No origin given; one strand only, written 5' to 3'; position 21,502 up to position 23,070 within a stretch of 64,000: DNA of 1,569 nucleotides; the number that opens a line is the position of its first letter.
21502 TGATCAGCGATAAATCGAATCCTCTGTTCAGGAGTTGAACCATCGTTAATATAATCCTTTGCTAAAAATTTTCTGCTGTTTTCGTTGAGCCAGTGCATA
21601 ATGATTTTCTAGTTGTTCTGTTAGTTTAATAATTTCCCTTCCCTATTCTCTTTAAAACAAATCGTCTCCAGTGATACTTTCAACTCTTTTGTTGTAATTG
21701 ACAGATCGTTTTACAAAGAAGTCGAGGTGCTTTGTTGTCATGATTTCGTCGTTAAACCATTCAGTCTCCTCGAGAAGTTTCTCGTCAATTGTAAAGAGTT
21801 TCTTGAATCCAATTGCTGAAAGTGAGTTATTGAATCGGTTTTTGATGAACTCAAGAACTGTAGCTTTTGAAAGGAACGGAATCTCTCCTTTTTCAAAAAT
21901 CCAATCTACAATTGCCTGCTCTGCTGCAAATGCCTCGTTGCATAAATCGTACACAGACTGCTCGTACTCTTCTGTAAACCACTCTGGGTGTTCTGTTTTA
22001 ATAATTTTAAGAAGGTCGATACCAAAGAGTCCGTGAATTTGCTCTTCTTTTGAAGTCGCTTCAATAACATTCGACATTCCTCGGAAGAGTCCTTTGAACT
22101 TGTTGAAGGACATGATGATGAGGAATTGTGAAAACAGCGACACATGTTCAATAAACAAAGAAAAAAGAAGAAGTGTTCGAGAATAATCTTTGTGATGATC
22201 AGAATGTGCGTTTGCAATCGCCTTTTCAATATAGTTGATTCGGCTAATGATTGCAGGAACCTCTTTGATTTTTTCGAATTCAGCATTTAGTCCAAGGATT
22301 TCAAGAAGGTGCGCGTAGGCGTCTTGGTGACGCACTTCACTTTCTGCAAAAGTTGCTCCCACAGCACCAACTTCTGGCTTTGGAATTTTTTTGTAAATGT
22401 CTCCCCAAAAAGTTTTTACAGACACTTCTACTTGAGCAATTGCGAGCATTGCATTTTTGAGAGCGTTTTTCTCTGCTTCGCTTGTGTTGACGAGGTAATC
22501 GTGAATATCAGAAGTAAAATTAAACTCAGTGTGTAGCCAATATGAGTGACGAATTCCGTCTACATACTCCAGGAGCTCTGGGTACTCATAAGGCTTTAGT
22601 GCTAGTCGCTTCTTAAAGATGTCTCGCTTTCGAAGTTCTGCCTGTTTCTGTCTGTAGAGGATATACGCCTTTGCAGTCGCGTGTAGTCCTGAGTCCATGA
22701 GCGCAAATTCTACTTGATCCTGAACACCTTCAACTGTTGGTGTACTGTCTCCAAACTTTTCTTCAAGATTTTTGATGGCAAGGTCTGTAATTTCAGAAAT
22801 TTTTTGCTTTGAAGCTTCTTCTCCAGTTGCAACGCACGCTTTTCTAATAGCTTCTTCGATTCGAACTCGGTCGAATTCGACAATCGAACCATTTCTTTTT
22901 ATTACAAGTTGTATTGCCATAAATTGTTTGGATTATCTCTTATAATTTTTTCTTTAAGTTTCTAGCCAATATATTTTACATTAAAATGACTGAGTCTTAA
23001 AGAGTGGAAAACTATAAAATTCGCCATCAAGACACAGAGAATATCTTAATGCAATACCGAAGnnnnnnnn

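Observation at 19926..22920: Class I RNR with ATP-cone on the beta subunit instead of alpha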

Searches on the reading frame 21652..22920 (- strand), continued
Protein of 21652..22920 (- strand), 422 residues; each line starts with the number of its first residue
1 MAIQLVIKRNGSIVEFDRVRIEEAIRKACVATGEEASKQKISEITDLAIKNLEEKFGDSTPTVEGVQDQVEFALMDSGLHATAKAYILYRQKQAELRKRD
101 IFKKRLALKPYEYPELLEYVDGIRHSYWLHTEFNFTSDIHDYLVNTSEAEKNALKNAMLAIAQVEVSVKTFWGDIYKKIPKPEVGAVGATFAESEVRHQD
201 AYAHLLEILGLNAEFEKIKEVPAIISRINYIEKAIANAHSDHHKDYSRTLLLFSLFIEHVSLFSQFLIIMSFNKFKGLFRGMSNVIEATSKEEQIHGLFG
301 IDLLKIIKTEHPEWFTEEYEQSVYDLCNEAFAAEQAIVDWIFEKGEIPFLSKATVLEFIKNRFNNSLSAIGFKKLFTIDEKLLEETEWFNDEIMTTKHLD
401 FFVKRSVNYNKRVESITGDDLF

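Call 21: find_related_loci(query=window:21652-22920:-, collection=genome_contigs, flank=6000)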
Query window:21652-22920:- (422 aa) in genome_contigs; peptide patterns used: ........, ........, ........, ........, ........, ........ (x = any residue, [..] = any of these).
514 stretches matched a pattern; 349 encode a relative of the query (tblastn E <= 1e-3); the best 80 are kept; 80 distinct loci.
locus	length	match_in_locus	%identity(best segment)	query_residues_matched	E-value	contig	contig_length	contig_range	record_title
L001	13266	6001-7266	85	1-422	0e+0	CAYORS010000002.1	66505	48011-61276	MAG TPA_asm: uncultured Candidatus Saccharibacteria bacterium isolate SRP135725_co1_34 genome assembly, contig: NODE_302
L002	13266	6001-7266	81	1-422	0e+0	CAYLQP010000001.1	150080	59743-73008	MAG TPA_asm: uncultured Candidatus Saccharibacteria bacterium isolate SRP286056_co1_749 genome assembly, contig: NODE_68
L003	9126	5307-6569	70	3-422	0e+0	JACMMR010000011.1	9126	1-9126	MAG: Candidatus Parcubacteria bacterium isolate LF-bin-100 FL-bin-100-contig-k141_256116, whole genome shotgun sequence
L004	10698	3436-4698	71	3-422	0e+0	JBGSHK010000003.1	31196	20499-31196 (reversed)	MAG: Candidatus Paceibacteria bacterium isolate JTS-AC102 k141_1486508, whole genome shotgun sequence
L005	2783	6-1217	70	20-422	0e+0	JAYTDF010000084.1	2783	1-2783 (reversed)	MAG: Candidatus Parcubacteria bacterium isolate GFS_1662 GFS_1662_83, whole genome shotgun sequence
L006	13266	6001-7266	67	3-422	0e+0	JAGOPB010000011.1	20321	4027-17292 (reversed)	MAG: Candidatus Paceibacterota bacterium isolate Gw_Bodden_bin_284 Gw_Bodden_3167_length_20321_cov_8.888828, whole genom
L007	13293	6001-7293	65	6-422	0e+0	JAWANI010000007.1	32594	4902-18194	MAG: Candidatus Woesearchaeota archaeon isolate SRBZ-2_201901_bins_195 SRBZ-2_201901_bins_195_scaffold_7, whole genome s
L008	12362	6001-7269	65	1-422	0e+0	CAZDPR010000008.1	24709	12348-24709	MAG TPA_asm: uncultured Candidatus Saccharibacteria bacterium isolate SRP300315_co1_43 genome assembly, contig: NODE_102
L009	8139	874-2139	64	1-422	0e+0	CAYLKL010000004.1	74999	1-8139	MAG TPA_asm: uncultured Candidatus Saccharibacteria bacterium isolate SRP285395_co2_102 genome assembly, contig: NODE_43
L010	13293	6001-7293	63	6-422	0e+0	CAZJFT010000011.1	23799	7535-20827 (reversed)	MAG TPA_asm: uncultured Methanosarcinales archaeon isolate binchicken_co22_118 genome assembly, contig: NODE_2250_length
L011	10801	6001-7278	62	8-422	0e+0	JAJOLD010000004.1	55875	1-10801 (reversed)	MAG: Candidatus Paceibacterota bacterium isolate MAG-855 c_000000000006, whole genome shotgun sequence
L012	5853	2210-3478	65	1-422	0e+0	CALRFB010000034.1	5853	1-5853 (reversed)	MAG: Candidatus Nomurabacteria bacterium isolate Ike-200m-19 genome assembly, contig: Ike-200-c6318, whole genome shotgu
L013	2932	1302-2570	64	1-422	0e+0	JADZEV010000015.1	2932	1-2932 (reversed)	MAG: Candidatus Nomurabacteria bacterium isolate SJ839 c_000000619060, whole genome shotgun sequence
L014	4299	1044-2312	64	1-422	0e+0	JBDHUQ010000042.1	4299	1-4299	MAG: Candidatus Paceibacteria bacterium isolate AS-MESO-OLR.234 NODE_81065_length_4299_cov_5.731407, whole genome shotgu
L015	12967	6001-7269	63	1-422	0e+0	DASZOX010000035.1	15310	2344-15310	MAG TPA_asm: Candidatus Paceibacterota bacterium isolate SMAG_U5956 k141_736020, whole genome shotgun sequence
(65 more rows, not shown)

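Call 47: predict_structure(alignment_id=A1)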
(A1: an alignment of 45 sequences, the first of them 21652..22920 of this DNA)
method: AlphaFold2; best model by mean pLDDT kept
length: 422 residues; sequences in the alignment: 45
mean_pLDDT: 76.8   pTM: 0.67
mean pLDDT of the five models: 76.8, 75.7, 75.2, 74.8, 67.6
residues with pLDDT >= 90: 120; 70-90: 186; 50-70: 74; < 50: 42
segments of 3 or more residues with pLDDT < 50: 104-107, 123-126, 128-133, 396-422
pLDDT, mean of each block of 10 residues (from residue 1): 79 86 89 87 95 89 91 93 84 66 52 54 48 63 89 90 74 69 62 66 71 79 84 70 71 74 90 87 74 75 78 86 88 94 95 97 89 94 92 53 32 34 28
secondary structure, 60 per line:
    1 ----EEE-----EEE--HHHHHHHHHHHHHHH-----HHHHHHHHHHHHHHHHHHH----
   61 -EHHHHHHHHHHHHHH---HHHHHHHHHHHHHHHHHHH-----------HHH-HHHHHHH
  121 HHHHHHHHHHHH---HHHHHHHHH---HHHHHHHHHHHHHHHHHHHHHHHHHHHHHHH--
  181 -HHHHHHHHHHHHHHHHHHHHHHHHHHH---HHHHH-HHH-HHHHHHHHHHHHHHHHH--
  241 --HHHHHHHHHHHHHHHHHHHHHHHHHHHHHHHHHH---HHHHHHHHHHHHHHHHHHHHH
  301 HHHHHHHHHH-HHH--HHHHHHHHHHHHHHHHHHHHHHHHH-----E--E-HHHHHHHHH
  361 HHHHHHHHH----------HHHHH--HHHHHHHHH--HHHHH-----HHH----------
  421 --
elements in order: E5-7 E13-15 H18-32 H38-56 H63-76 H80-98 H114-132 H136-144 H148-178 H182-208 H212-216 H222-238 H243-276 H280-310 H317-341 H352-369 H380-384 H387-395 H398-402
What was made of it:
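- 22621..22920 (-): ATP-cone domain of NrdB (residues 1-100; Pfam match covers residues 5-94, which is 22639..22908). The AF2 model shows a beta-hairpin (5-7, 13-15) plus four helices (18-32, 38-56, 63-76, 80-98) with block pLDDT of 79-95 (call 47).
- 21655..21735 (-): Disordered C-terminal tail of NrdB (residues 396-422, ending ..................), the presumed alpha-binding and radical-transfer tail. pLDDT is below 50 for residues 396-422 (call 47).
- On ATP-cone domain (Pfam PF03477): The AF2 model has strands 5-7 and 13-15 and helices 18-32, 38-56, 63-76 and 80-98, with block pLDDT of 79-95 (call 47).
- The AF2 model (pLDDT 76.8) has a canonical cone followed by a helical bundle (call 47). 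The AF2 model is weak in the linker and the first core helices (pLDDT 48-66 for residues 100-140, call 47). The model shows a confidently folded hairpin plus four helices (call 47).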

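Call 49: fold_search(model_id=the predicted structure, library=pdb)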
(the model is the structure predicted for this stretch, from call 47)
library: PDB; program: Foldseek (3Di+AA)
matches with E <= 10: 648; with E <= 0.001: 220
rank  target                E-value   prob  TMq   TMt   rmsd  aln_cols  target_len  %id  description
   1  5olk_A                1.1e-30  1.00  0.65  0.69  13.1       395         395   58  Crystal structure of the ATP-cone-containing NrdB from Leeuwenhoekiella blandensis (released 2018-01-10)
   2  5olk_D                1.2e-30  1.00  0.64  0.69  13.3       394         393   58  Crystal structure of the ATP-cone-containing NrdB from Leeuwenhoekiella blandensis (released 2018-01-10)
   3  5olk_C                1.4e-30  1.00  0.65  0.69  12.8       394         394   58  Crystal structure of the ATP-cone-containing NrdB from Leeuwenhoekiella blandensis (released 2018-01-10)
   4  5olk_B                7.7e-30  1.00  0.65  0.69  12.7       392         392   58  Crystal structure of the ATP-cone-containing NrdB from Leeuwenhoekiella blandensis (released 2018-01-10)
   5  6sf4_B                1.9e-24  1.00  0.64  0.90   3.0       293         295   64  Apo form of the ribonucleotide reductase NrdB protein from Leeuwenhoekiella blandensis (released 2019-08-28)
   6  6sf4_A                6.2e-24  1.00  0.64  0.89   3.1       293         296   64  Apo form of the ribonucleotide reductase NrdB protein from Leeuwenhoekiella blandensis (released 2019-08-28)
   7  6sf5_A                8.0e-24  1.00  0.64  0.90   2.9       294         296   64  Mn-containing form of the ribonucleotide reductase NrdB protein from Leeuwenhoekiella blandensis (released 2019-08-28)
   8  8dq3_D                6.0e-21  1.00  0.64  0.89   3.1       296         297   54  X-ray crystal structure of Aggregatibacter actinomycetemcomitans dimanganese(II) class Id ribonucleotide reductase bet (released 2023-07-26)
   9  8dq3_A                9.4e-21  1.00  0.64  0.90   3.0       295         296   54  X-ray crystal structure of Aggregatibacter actinomycetemcomitans dimanganese(II) class Id ribonucleotide reductase bet (released 2023-07-26)
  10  6cwo_A                2.0e-18  1.00  0.64  0.86   2.9       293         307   45  X-ray crystal structure of Flavobacterium johnsoniae dimanganese(II) ribonucleotide reductase beta subunit (aerobic) (released 2018-06-27)
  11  6cwp_A                2.7e-18  1.00  0.64  0.88   3.0       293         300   45  X-ray crystal structure of Flavobacterium johnsoniae dimanganese(II) ribonucleotide reductase beta subunit (anaerobic) (released 2018-04-18)
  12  6cwq_A                5.1e-18  1.00  0.64  0.87   2.9       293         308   45  X-ray crystal structure of Flavobacterium johnsoniae dimanganese(II) ribonucleotide reductase beta subunit (as-isolate (released 2018-04-18)
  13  8dq4_A                5.5e-18  1.00  0.64  0.89   3.0       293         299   45  X-ray crystal structure of Flavobacterium johnsoniae dimanganese(II) class Id ribonucleotide reductase beta subunit K7 (released 2023-07-26)
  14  6cwp_B                8.6e-18  1.00  0.64  0.87   2.9       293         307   45  X-ray crystal structure of Flavobacterium johnsoniae dimanganese(II) ribonucleotide reductase beta subunit (anaerobic) (released 2018-04-18)
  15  6cwq_B                8.6e-18  1.00  0.64  0.88   3.0       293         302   45  X-ray crystal structure of Flavobacterium johnsoniae dimanganese(II) ribonucleotide reductase beta subunit (as-isolate (released 2018-04-18)
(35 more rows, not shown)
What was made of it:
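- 21652..22920 (-): nrdB: class Id (NrdBi) radical-generating subunit with N-terminal ATP-cone, 422 aa plus stop. The Foldseek top hit of the AF2 model is 5OLK (call 49).
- On ATP-cone domain (Pfam PF03477): Foldseek aligns about 395 columns to 5OLK, which includes its cone (call 49).
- Its Foldseek top hits are 5OLK chains covering about 395 columns, that is both domains (call 49).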

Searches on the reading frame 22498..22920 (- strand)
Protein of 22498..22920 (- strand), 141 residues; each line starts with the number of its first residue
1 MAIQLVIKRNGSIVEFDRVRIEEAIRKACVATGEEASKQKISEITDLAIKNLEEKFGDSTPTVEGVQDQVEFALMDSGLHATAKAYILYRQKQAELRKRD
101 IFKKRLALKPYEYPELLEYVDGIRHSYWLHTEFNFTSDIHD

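Call 46: search_protein_representatives(protein=window:22498-22920:-)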
Query: 141 residues. Proteins with E-value up to 0.001 (for the whole library): 3583; up to 1e-10: 444; up to 1e-30: 6. The best 150 are listed.
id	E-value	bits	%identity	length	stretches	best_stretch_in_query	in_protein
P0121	1.2e-36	141.8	53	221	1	1-140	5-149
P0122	3.6e-36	140.2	55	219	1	6-141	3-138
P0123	6.7e-36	139.4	51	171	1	5-141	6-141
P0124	3.1e-34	134.0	55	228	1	2-141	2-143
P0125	2.8e-32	127.7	55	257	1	7-141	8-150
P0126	8.3e-32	126.2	52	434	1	5-141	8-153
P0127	1.3e-30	122.3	48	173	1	2-141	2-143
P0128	1.3e-30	122.2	50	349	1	1-141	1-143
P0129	2.5e-27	111.7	56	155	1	25-141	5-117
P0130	3.2e-27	111.3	54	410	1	6-141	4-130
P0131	3.6e-27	111.1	52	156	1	6-141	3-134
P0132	4.8e-27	110.8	50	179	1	3-141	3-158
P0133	1.9e-26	108.8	50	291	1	3-141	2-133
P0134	1.5e-25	105.9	41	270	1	3-141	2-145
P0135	1.3e-24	102.9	57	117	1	40-136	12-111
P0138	5.8e-24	100.8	47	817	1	6-140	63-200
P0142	3.9e-22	94.9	39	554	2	6-100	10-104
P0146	1.5e-20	89.7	45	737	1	6-141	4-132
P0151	8.8e-20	87.3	41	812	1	5-141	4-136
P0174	2.1e-16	76.3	42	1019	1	6-141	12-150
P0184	7.8e-16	74.5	48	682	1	6-98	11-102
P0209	2.3e-14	69.7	48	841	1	1-100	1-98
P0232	7.3e-14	68.1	49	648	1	1-99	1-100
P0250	1.3e-13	67.3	49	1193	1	6-98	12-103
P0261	2.2e-13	66.6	41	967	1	4-107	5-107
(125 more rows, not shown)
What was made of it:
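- Tried and rejected: This gave 6 hits at E <= 1e-30 and a few dozen junction-spanning matches among the top 150, by my count from the table (call 46).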

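Call 59: search_protein_families(library=pfam, proteins=[P0138, P0146, P0151, P0174, P0142, P0184, P0209, P0232, P0250, P0261], max_evalue=0.00001)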
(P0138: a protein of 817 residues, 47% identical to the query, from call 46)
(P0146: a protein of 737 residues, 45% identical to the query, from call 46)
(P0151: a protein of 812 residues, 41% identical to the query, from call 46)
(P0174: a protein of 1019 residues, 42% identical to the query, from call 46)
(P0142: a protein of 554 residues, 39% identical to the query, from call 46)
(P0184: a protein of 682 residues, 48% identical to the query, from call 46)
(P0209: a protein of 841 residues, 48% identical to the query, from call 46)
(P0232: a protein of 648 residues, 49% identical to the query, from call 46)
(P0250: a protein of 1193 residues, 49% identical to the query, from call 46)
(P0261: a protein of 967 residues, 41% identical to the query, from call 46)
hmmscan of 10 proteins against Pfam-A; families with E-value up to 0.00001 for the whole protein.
P0138 (817 aa): 2 families
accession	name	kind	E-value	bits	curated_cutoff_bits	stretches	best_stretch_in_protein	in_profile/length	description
PF00268.27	Ribonuc_red_sm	-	2e-43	149.2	33.6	2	165-353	1-192/281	Ribonucleotide reductase, small chain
PF03477.21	ATP-cone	-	4.2e-14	53.3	25.8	1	62-155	2-88/88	ATP cone domain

P0146 (737 aa): 2 families
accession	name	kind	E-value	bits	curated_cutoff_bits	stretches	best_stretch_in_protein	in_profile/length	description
PF00268.27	Ribonuc_red_sm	-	1.8e-39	136.2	33.6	2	511-663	93-252/281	Ribonucleotide reductase, small chain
PF03477.21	ATP-cone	-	3e-12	47.4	25.8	1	3-89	2-87/88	ATP cone domain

P0151 (812 aa): 3 families
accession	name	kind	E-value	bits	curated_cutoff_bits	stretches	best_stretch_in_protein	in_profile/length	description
PF00268.27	Ribonuc_red_sm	-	4.8e-41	141.4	33.6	3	426-525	91-192/281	Ribonucleotide reductase, small chain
PF03477.21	ATP-cone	-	8.8e-22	77.9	25.8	1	4-93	2-87/88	ATP cone domain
PF13403.11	Hint_2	-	3.5e-06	27.9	28.4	0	526-566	2-41/147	Hint domain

P0174 (1019 aa): 4 families
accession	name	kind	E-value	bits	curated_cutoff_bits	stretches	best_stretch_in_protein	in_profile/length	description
PF02867.20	Ribonuc_red_lgC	-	4.7e-94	316.3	23.9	2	536-841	2-334/523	Ribonucleotide reductase, barrel domain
PF00268.27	Ribonuc_red_sm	-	4.6e-50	171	33.6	1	116-386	3-276/281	Ribonucleotide reductase, small chain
PF03477.21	ATP-cone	-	5.6e-12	46.5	25.8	1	11-101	2-87/88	ATP cone domain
PF00317.26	Ribonuc_red_lgN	-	1.9e-06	28.2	28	1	465-532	3-77/77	Ribonucleotide reductase, all-alpha domain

P0142 (554 aa): 2 families
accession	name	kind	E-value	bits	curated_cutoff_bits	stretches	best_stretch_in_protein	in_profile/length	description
PF03477.21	ATP-cone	-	5.4e-42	142.7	25.8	2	9-98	2-87/88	ATP cone domain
PF00485.24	PRK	-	7.5e-22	78.5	22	1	285-480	3-188/196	Phosphoribulokinase / Uridine kinase family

P0184 (682 aa): 3 families
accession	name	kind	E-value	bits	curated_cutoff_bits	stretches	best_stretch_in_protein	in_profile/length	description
PF02867.20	Ribonuc_red_lgC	-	1.7e-90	304.6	23.9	1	197-657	3-523/523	Ribonucleotide reductase, barrel domain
PF03477.21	ATP-cone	-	1.4e-23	83.7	25.8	1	10-99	2-88/88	ATP cone domain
PF00317.26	Ribonuc_red_lgN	-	1.9e-13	50.7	28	1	114-191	2-76/77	Ribonucleotide reductase, all-alpha domain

P0209 (841 aa): 3 families
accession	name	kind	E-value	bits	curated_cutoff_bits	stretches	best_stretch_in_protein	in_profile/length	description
PF02867.20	Ribonuc_red_lgC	-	3.4e-122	409.2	23.9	1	332-667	1-332/523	Ribonucleotide reductase, barrel domain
PF03477.21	ATP-cone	-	6.8e-30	103.9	25.8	1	5-94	2-87/88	ATP cone domain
PF00317.26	Ribonuc_red_lgN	-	3.9e-25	88.2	28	1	255-328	2-76/77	Ribonucleotide reductase, all-alpha domain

P0232 (648 aa): 3 families
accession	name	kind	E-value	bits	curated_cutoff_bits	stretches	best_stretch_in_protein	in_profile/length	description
PF02867.20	Ribonuc_red_lgC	-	1.9e-54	185.6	23.9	2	198-351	4-160/523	Ribonucleotide reductase, barrel domain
PF03477.21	ATP-cone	-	3.1e-22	79.4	25.8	1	5-95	2-87/88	ATP cone domain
PF00317.26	Ribonuc_red_lgN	-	1.8e-17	63.6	28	1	112-192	2-77/77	Ribonucleotide reductase, all-alpha domain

P0250 (1193 aa): 6 families
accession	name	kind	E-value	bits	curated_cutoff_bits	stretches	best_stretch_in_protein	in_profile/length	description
PF02867.20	Ribonuc_red_lgC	-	1.8e-128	429.9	23.9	1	703-1139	32-523/523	Ribonucleotide reductase, barrel domain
PF00317.26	Ribonuc_red_lgN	-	7.3e-27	93.7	28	1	119-198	2-75/77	Ribonucleotide reductase, all-alpha domain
PF03477.21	ATP-cone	-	1.7e-25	89.8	25.8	1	11-99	2-87/88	ATP cone domain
PF14890.11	Intein_splicing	-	8.6e-20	71.5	35.8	1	278-702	19-155/155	Intein splicing domain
PF14528.11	LAGLIDADG_3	-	4.6e-19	68.9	22.5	1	478-553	3-78/82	LAGLIDADG-like domain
PF05204.19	Hom_end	-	1e-07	32.5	21.1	1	466-544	2-81/110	Homing endonuclease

P0261 (967 aa): 3 families
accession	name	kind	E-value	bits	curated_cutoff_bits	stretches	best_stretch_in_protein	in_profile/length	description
PF13597.11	NRDD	-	7.8e-106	355.4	26.2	2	451-950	54-540/562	Anaerobic ribonucleoside-triphosphate reductase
PF03477.21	ATP-cone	-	5.5e-27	94.6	25.8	1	6-94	2-87/88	ATP cone domain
PF14890.11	Intein_splicing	-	5.8e-09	36.4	35.8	1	292-454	10-155/155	Intein splicing domain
